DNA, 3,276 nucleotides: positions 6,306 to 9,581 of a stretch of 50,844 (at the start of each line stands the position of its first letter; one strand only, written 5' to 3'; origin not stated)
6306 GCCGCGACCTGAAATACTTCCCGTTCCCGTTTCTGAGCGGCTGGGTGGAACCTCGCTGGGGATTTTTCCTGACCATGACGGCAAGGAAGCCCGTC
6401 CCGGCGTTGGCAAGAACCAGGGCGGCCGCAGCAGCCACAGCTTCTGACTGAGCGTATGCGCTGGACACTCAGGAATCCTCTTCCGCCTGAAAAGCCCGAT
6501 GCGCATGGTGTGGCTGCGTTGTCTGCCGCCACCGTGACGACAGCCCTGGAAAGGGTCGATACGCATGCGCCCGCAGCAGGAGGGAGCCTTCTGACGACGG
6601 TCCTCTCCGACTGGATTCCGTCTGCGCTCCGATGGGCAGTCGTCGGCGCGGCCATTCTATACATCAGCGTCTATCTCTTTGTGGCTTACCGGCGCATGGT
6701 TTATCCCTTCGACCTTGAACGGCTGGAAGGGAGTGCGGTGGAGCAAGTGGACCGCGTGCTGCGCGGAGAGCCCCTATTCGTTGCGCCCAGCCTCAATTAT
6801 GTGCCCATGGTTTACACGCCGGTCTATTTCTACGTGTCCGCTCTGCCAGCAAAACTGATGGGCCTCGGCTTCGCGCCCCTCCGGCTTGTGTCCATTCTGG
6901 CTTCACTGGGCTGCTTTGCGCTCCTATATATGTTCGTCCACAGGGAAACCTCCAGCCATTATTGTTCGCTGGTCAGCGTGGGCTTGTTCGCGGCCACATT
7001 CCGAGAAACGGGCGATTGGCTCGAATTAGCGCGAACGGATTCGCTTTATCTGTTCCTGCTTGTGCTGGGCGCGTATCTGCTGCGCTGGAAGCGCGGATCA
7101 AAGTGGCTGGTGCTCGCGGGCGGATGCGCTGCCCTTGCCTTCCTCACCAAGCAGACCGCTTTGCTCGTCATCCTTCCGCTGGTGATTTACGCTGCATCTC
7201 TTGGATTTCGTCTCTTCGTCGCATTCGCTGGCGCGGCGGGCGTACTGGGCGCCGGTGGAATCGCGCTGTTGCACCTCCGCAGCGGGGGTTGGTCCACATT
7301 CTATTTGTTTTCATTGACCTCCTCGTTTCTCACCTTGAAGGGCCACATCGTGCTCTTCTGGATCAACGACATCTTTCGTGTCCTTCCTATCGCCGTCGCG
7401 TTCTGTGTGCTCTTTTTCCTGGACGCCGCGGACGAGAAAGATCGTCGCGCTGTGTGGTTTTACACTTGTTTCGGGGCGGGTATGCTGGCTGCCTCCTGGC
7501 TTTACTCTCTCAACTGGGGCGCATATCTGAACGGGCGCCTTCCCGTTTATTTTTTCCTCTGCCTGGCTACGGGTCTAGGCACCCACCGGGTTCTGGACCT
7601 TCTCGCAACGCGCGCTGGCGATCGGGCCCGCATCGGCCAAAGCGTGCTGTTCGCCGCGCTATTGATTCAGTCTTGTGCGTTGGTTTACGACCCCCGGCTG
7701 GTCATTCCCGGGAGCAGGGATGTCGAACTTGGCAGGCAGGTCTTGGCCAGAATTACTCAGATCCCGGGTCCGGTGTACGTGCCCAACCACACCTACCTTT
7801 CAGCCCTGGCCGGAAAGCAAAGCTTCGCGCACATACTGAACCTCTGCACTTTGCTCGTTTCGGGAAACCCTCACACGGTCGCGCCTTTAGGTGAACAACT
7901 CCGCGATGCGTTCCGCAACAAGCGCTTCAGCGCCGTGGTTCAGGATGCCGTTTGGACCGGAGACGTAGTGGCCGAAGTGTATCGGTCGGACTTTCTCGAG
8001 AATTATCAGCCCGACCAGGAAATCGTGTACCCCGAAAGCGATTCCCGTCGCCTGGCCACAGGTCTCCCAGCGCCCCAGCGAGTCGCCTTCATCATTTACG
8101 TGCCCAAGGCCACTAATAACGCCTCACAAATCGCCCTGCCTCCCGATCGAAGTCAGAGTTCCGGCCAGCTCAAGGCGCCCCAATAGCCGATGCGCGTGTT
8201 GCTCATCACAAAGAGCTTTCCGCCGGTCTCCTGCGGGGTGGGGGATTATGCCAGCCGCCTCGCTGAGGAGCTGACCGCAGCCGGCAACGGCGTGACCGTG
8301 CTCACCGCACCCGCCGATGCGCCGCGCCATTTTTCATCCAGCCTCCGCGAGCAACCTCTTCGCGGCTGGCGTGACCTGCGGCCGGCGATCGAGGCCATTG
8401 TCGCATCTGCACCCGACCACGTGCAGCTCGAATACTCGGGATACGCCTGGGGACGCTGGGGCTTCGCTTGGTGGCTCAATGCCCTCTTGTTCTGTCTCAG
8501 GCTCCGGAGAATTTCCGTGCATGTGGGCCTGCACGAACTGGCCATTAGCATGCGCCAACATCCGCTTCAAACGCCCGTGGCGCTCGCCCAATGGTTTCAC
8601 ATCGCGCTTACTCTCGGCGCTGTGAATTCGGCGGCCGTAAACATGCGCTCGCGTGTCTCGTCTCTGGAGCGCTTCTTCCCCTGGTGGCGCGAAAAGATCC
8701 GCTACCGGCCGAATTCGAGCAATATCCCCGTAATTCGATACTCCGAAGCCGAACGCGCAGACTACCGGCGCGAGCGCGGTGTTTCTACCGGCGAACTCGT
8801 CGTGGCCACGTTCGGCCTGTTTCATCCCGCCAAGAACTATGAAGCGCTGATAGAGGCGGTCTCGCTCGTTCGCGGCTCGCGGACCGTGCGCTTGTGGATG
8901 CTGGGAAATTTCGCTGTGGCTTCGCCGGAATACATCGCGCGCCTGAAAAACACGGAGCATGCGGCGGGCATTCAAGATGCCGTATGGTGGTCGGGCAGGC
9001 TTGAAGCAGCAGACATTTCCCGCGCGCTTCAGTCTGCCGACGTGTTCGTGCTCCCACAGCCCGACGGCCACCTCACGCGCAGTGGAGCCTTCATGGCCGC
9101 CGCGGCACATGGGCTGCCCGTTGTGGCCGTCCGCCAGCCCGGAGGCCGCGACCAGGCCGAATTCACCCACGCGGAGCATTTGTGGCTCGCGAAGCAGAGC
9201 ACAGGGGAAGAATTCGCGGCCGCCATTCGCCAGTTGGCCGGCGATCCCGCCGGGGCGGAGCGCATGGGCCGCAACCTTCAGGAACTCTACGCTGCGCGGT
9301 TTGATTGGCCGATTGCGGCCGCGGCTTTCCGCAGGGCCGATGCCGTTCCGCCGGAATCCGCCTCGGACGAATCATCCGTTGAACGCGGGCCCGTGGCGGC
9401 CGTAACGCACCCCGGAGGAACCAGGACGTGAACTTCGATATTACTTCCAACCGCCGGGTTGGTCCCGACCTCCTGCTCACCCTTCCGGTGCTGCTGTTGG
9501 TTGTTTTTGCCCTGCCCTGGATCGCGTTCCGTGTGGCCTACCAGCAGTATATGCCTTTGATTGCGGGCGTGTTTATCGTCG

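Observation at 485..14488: Unusual concentration of GT-C membrane glycosyltransferases with one GtrB/ArnC-like lipid-sugar synthase and three SAM-methyltransferases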

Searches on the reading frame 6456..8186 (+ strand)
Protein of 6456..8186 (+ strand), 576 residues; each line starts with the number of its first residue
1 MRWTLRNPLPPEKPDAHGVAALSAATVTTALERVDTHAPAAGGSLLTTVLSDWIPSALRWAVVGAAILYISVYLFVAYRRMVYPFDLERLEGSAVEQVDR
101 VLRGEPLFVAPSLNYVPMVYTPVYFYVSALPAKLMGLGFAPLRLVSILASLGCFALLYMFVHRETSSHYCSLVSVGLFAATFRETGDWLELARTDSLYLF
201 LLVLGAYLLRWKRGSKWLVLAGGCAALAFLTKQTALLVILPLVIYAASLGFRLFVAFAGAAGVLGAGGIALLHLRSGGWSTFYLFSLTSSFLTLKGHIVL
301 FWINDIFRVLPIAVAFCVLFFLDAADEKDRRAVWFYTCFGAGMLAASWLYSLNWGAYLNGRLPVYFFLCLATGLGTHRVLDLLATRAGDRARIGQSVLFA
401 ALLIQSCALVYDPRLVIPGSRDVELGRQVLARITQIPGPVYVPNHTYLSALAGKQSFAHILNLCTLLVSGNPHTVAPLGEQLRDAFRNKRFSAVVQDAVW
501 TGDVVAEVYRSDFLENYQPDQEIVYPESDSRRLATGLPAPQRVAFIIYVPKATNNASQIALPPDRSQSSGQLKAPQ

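Call 4: search_protein_families(library=pfam, proteins=[window:6456-8186:+], max_evalue=0.01)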
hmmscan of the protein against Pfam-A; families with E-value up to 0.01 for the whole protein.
window:6456-8186:+ (576 aa): 2 families
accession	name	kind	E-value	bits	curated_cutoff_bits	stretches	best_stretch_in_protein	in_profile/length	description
PF13231.12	PMT_2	-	6.4e-10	39.9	26.1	1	121-249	3-132/160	Dolichyl-phosphate-mannose-protein mannosyltransferase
PF02366.24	PMT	-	0.00058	19.9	22.7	1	138-247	81-197/245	Dolichyl-phosphate-mannose-protein mannosyltransferase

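Call 6: search_protein_families(library=ncbifam, proteins=[window:6456-8186:+], max_evalue=0.01)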
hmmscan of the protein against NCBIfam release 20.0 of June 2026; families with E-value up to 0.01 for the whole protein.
window:6456-8186:+ (576 aa): 1 family
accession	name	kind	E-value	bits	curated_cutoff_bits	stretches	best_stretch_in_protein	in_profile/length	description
TIGR03663.1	TIGR03663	subfamily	0.0012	17.9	126.25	1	114-322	45-224/435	flippase activity-associated protein Agl23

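Call 13: search_solved_structures(query=window:6456-8186:+, max_evalue=10)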
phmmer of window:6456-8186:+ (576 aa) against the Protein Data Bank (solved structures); distinct sequences matched with E-value up to 10: 0.

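Call 15: find_encoding_contigs(protein=window:6456-8186:+, flank=10000, max_places=6)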
Protein window:6456-8186:+ (576 aa): 2 contigs read that carry it; 2 places shown.
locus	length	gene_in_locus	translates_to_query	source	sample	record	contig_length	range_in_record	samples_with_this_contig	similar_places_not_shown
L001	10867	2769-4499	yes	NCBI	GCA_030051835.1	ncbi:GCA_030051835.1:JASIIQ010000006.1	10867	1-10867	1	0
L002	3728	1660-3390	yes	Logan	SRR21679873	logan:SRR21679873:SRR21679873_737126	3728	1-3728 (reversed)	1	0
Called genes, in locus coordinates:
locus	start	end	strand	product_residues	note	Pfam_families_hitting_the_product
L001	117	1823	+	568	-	-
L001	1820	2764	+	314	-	PF01209:Ubie_methyltran, PF13489:Methyltransf_23, PF13847:Methyltransf_31, PF08241:Methyltransf_11, PF08242:Methyltransf_12, PF13649:Methyltransf_25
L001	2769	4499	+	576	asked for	PF13231:PMT_2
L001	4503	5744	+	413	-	PF00534:Glycos_transf_1, PF13692:Glyco_trans_1_4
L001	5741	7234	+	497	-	-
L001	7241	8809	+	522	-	-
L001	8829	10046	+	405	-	PF13439:Glyco_transf_4, PF13579:Glyco_trans_4_4, PF20706:GT4-conflict (weak), PF00534:Glycos_transf_1, PF13692:Glyco_trans_1_4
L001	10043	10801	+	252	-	PF03141:Methyltransf_29, PF13489:Methyltransf_23, PF02353:CMAS, PF07021:MetW (weak), PF13847:Methyltransf_31, PF08241:Methyltransf_11, PF08242:Methyltransf_12, PF13649:Methyltransf_25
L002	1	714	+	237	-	?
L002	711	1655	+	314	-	PF01209:Ubie_methyltran, PF13489:Methyltransf_23, PF13847:Methyltransf_31, PF08241:Methyltransf_11, PF08242:Methyltransf_12, PF13649:Methyltransf_25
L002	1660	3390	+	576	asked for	PF13231:PMT_2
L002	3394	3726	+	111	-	?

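Call 27: search_protein_representatives(protein=window:6456-8186:+)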
Query: 576 residues. Proteins with E-value up to 0.001 (for the whole library): 3662; up to 1e-10: 2571; up to 1e-30: 1368. The best 150 are listed.
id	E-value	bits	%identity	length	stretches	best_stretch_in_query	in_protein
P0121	7.8e-179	612.5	56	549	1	23-553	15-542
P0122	5.3e-114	398.5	42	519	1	57-552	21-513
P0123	1.2e-98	347.8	41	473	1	81-552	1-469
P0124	2.5e-93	330.2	39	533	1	57-530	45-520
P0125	3.8e-92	326.3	39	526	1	47-508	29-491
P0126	1.8e-90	320.8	39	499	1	56-501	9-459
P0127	2.3e-90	320.4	39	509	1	54-522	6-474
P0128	1.3e-89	317.9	41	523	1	56-499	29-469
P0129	2.1e-87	310.6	39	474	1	76-510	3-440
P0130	2.3e-87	310.5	38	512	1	59-551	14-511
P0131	3.3e-87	310.0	36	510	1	54-530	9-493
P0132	4.4e-87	309.6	38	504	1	58-533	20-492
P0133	1.7e-86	307.6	38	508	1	58-543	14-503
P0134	3.0e-86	306.8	39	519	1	52-501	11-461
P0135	2.5e-85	303.8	37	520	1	52-537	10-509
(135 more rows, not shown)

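Call 29: search_solved_structures(query=A2, max_evalue=10, show_alignments=2)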
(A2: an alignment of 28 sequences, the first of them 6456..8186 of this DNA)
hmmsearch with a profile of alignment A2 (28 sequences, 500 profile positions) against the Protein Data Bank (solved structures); distinct sequences matched with E-value up to 10: 22.
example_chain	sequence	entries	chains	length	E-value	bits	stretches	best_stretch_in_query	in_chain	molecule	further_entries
2b8p_A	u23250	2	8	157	0.24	13.3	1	420-480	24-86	Probable nucleoside diphosphate kinase | Nucleoside diphosphate kinase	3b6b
2b8q_A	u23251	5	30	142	0.32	12.9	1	424-480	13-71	Probable nucleoside diphosphate kinase | Nucleoside diphosphate kinase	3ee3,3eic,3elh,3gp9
3evw_A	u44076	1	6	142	0.32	12.9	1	424-480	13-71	Nucleoside diphosphate kinase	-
6nu2_g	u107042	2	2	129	0.34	12.8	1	369-423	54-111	39S ribosomal protein L49, mitochondrial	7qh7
3ejm_A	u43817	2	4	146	0.44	12.4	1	425-480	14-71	Nucleoside diphosphate kinase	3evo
3emt_A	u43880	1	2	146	0.45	12.4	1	425-480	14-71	Nucleoside diphosphate kinase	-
3j7y_g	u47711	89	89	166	0.58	12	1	369-423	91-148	mL49 | 39S ribosomal protein L49, mitochondrial | Large ribosomal subunit protein mL49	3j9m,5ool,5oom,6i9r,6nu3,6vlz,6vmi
4kyb_A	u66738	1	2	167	0.67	11.8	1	87-144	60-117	Designed Protein OR342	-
4ce4_l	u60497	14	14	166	0.79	11.6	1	369-423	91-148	MRPL49 | MITORIBOSOMAL PROTEIN ML49, MRPL49 | 39S ribosomal protein L49, mitochondrial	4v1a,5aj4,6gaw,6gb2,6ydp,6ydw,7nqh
6nlx_A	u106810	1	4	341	0.86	11.5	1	367-474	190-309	Glyceraldehyde-3-phosphate Dehydrogenase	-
3fbf_A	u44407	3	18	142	0.87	11.4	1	424-475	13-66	Nucleoside diphosphate kinase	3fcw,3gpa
3fbb_A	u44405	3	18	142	0.88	11.4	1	424-475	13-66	Nucleoside diphosphate kinase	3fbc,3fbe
2loo_A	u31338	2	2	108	0.98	11.3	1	104-185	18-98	Transmembrane protein 14A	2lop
3em1_A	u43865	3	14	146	1.3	10.9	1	425-475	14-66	Nucleoside diphosphate kinase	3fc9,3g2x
3ddi_A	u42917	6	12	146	1.3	10.9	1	425-475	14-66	Nucleoside diphosphate kinase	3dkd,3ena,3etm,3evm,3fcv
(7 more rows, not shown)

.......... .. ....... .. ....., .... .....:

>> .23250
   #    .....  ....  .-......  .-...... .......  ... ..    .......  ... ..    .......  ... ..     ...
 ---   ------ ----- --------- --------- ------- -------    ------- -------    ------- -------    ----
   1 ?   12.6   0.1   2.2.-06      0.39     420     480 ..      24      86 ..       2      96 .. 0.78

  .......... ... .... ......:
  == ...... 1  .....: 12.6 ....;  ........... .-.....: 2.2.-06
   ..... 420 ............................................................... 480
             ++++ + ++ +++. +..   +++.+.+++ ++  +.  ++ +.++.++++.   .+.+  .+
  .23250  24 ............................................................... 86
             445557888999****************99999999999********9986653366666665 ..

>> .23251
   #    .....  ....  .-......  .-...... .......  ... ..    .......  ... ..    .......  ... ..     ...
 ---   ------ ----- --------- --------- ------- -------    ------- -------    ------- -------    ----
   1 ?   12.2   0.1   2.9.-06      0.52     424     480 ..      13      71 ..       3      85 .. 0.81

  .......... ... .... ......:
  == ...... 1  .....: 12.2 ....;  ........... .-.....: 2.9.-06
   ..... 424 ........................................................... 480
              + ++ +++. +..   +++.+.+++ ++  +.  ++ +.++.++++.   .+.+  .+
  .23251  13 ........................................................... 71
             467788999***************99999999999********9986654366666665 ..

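Call 55: find_encoding_contigs(protein=P0121, flank=10000, max_places=2)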
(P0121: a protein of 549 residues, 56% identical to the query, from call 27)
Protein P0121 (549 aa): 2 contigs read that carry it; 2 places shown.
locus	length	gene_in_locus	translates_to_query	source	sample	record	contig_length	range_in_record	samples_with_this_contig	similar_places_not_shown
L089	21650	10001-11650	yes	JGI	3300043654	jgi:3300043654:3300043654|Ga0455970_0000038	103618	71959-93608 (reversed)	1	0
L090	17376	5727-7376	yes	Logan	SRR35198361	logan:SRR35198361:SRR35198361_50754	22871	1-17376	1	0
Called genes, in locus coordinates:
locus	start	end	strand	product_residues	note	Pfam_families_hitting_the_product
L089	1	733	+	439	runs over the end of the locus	PF07719:TPR_2 (faint), PF13181:TPR_8 (faint), PF13371:TPR_9 (faint), PF13414:TPR_11 (faint), PF13428:TPR_14 (faint), PF13432:TPR_16 (faint), PF14559:TPR_19 (faint), PF13431:TPR_17 (faint)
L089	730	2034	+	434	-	PF04932:Wzy_C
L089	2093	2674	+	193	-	PF02357:NusG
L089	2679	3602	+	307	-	PF01061:ABC2_membrane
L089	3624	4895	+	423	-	PF00005:ABC_tran, PF13304:AAA_21 (faint), PF14524:Wzt_C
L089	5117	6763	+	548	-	PF13472:Lipase_GDSL_2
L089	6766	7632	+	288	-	PF00535:Glycos_transf_2, PF10111:Glyco_tranf_2_2 (faint), PF13641:Glyco_tranf_2_3, PF13632:Glyco_trans_2_3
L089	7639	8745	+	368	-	PF01073:3Beta_HSD (weak), PF01370:Epimerase, PF07993:NAD_binding_4, PF16363:GDP_Man_Dehyd (weak), PF01370:Epimerase, PF16363:GDP_Man_Dehyd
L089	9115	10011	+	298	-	PF01209:Ubie_methyltran, PF13489:Methyltransf_23, PF08003:Methyltransf_9 (weak), PF13649:Methyltransf_25, PF13847:Methyltransf_31, PF08241:Methyltransf_11, PF08242:Methyltransf_12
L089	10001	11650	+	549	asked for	PF13231:PMT_2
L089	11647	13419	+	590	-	-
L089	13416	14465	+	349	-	PF00535:Glycos_transf_2, PF10111:Glyco_tranf_2_2, PF13641:Glyco_tranf_2_3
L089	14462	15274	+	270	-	PF01209:Ubie_methyltran (weak), PF13489:Methyltransf_23, PF05175:MTS (weak), PF08241:Methyltransf_11, PF08242:Methyltransf_12, PF13649:Methyltransf_25, PF13847:Methyltransf_31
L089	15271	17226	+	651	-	PF13439:Glyco_transf_4, PF13579:Glyco_trans_4_4, PF00534:Glycos_transf_1, PF13692:Glyco_trans_1_4, PF01209:Ubie_methyltran, PF13489:Methyltransf_23, PF13847:Methyltransf_31, PF08241:Methyltransf_11, +6 more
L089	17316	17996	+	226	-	PF01209:Ubie_methyltran, PF13489:Methyltransf_23, PF08241:Methyltransf_11, PF08242:Methyltransf_12, PF13649:Methyltransf_25, PF13847:Methyltransf_31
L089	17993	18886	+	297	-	PF01209:Ubie_methyltran (weak), PF13489:Methyltransf_23, PF13847:Methyltransf_31, PF08241:Methyltransf_11, PF08242:Methyltransf_12, PF13649:Methyltransf_25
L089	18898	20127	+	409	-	PF00534:Glycos_transf_1, PF13692:Glyco_trans_1_4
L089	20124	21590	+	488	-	-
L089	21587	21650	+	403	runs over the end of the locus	PF13439:Glyco_transf_4, PF13579:Glyco_trans_4_4 (weak), PF20706:GT4-conflict (weak), PF00534:Glycos_transf_1, PF13692:Glyco_trans_1_4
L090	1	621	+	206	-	?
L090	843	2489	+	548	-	PF13472:Lipase_GDSL_2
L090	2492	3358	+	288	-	PF00535:Glycos_transf_2, PF10111:Glyco_tranf_2_2 (faint), PF13641:Glyco_tranf_2_3, PF13632:Glyco_trans_2_3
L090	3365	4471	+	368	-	PF01073:3Beta_HSD (weak), PF01370:Epimerase, PF07993:NAD_binding_4, PF16363:GDP_Man_Dehyd (weak), PF01370:Epimerase, PF16363:GDP_Man_Dehyd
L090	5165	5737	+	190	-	PF01209:Ubie_methyltran (weak), PF08241:Methyltransf_11, PF08242:Methyltransf_12, PF13489:Methyltransf_23, PF13649:Methyltransf_25, PF13847:Methyltransf_31 (weak)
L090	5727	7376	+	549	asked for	PF13231:PMT_2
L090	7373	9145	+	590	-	-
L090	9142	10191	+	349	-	PF00535:Glycos_transf_2, PF10111:Glyco_tranf_2_2, PF13641:Glyco_tranf_2_3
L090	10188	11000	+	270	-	PF01209:Ubie_methyltran (weak), PF13489:Methyltransf_23, PF05175:MTS (weak), PF08241:Methyltransf_11, PF08242:Methyltransf_12, PF13649:Methyltransf_25, PF13847:Methyltransf_31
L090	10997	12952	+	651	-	PF13439:Glyco_transf_4, PF13579:Glyco_trans_4_4, PF00534:Glycos_transf_1, PF13692:Glyco_trans_1_4, PF01209:Ubie_methyltran, PF13489:Methyltransf_23, PF13847:Methyltransf_31, PF08241:Methyltransf_11, +6 more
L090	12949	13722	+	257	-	PF01209:Ubie_methyltran, PF13489:Methyltransf_23, PF13649:Methyltransf_25, PF13847:Methyltransf_31, PF08241:Methyltransf_11, PF08242:Methyltransf_12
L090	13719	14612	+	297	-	PF01209:Ubie_methyltran (weak), PF13489:Methyltransf_23, PF13847:Methyltransf_31, PF08241:Methyltransf_11, PF08242:Methyltransf_12, PF13649:Methyltransf_25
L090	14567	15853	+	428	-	PF00534:Glycos_transf_1, PF13692:Glyco_trans_1_4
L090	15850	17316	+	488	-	-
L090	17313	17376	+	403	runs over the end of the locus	PF13439:Glyco_transf_4, PF13579:Glyco_trans_4_4 (weak), PF20706:GT4-conflict (weak), PF00534:Glycos_transf_1, PF13692:Glyco_trans_1_4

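Call 83: search_protein_families(library=pfam, proteins=[L089:11647-13419:+], max_evalue=0.01)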
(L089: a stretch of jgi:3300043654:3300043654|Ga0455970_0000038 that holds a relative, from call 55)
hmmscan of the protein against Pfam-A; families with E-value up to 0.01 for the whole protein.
L089:11647-13419:+ (590 aa): 0 families

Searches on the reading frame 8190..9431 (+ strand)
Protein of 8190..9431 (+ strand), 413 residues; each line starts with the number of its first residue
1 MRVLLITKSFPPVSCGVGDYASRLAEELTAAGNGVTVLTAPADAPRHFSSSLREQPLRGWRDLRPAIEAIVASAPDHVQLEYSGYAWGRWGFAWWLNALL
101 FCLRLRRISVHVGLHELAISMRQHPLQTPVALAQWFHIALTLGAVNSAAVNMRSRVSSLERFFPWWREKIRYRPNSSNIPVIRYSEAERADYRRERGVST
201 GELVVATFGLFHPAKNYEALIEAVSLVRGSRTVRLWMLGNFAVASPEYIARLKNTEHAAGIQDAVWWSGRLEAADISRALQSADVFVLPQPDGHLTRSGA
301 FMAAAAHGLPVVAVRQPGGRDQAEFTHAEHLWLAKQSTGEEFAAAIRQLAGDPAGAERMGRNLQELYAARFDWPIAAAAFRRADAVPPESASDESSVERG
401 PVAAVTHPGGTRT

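Call 4: search_protein_families(library=pfam, proteins=[window:8190-9431:+], max_evalue=0.01)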
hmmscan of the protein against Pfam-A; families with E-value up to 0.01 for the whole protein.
window:8190-9431:+ (413 aa): 4 families
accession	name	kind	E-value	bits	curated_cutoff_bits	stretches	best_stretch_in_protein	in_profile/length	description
PF13692.12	Glyco_trans_1_4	-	1.9e-16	61.1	27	1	204-351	3-141/142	Glycosyl transferases group 1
PF00534.26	Glycos_transf_1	-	4.5e-15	56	26.4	1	190-363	3-169/172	Glycosyl transferases group 1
PF13524.12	Glyco_trans_1_2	-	0.00044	20.6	25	1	265-373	29-135/144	Glycosyl transferase-like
PF20706.3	GT4-conflict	-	0.0092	15.4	26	0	202-379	197-384/385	Family 4 Glycosyltransferase in conflict systems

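Call 6: search_protein_families(library=ncbifam, proteins=[window:8190-9431:+], max_evalue=0.01)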
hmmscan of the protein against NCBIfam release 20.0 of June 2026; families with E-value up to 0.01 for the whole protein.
window:8190-9431:+ (413 aa): 13 families
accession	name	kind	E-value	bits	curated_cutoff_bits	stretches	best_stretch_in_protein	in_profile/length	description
NF041876.1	EPS_EpsE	equivalog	3.2e-15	56.3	400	1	201-378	213-387/389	exopolysaccharide biosynthesis GT4 family glycosyltransferase EpsE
TIGR03088.1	stp2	hypoth_equivalog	6.4e-13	48.5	409.05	1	184-380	176-366/374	TIGR03088 family PEP-CTERM/XrtA system glycosyltransferase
TIGR03449.1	mycothiol_MshA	equivalog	8e-11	41.5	462.5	1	181-380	199-396/406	D-inositol-3-phosphate glycosyltransferase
TIGR02149.1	glgA_Coryne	subfamily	2.4e-08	33.5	302.4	1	187-377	189-380/391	glycogen synthase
NF007640.0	PRK10307.1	subfamily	1.2e-07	31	276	1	1-43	1-43/411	WcaI family glycosyltransferase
TIGR04063.1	stp3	hypoth_equivalog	3.1e-07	29.6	442.05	1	168-381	180-389/397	TIGR04063 family PEP-CTERM/XrtA system glycosyltransferase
TIGR03999.1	thiol_BshA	equivalog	1.3e-06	27.6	273.7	1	182-372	179-358/375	N-acetyl-alpha-D-glucosaminyl L-malate synthase BshA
NF038229.1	Glyco4_Geo_Pelo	equivalog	2.3e-06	26.9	400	1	148-371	113-320/338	GPMC system family 4 glycosyltransferase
NF038295.1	EPS_HpsP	equivalog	6.5e-06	25.4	550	1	188-377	193-377/388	hormogonium polysaccharide biosynthesis glycosyltransferase HpsP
NF038255.1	exopoly_VpsD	equivalog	0.00031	19.7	300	1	196-315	197-313/381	VpsD family glycosyltransferase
NF046085.1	XrtY_assoc_Gly1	equivalog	0.00046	19.2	400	1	215-318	222-318/387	XrtY-associated glycosyltransferase XYAG1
TIGR04157.1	glyco_rSAM_CFB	subfamily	0.0019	17.3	400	1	168-321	193-337/406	TIGR04157 family glycosyltransferase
NF047684.1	TeichurnBiosyTuaC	equivalog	0.0077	15.2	550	0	185-373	202-375/391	teichuronic acid biosynthesis protein TuaC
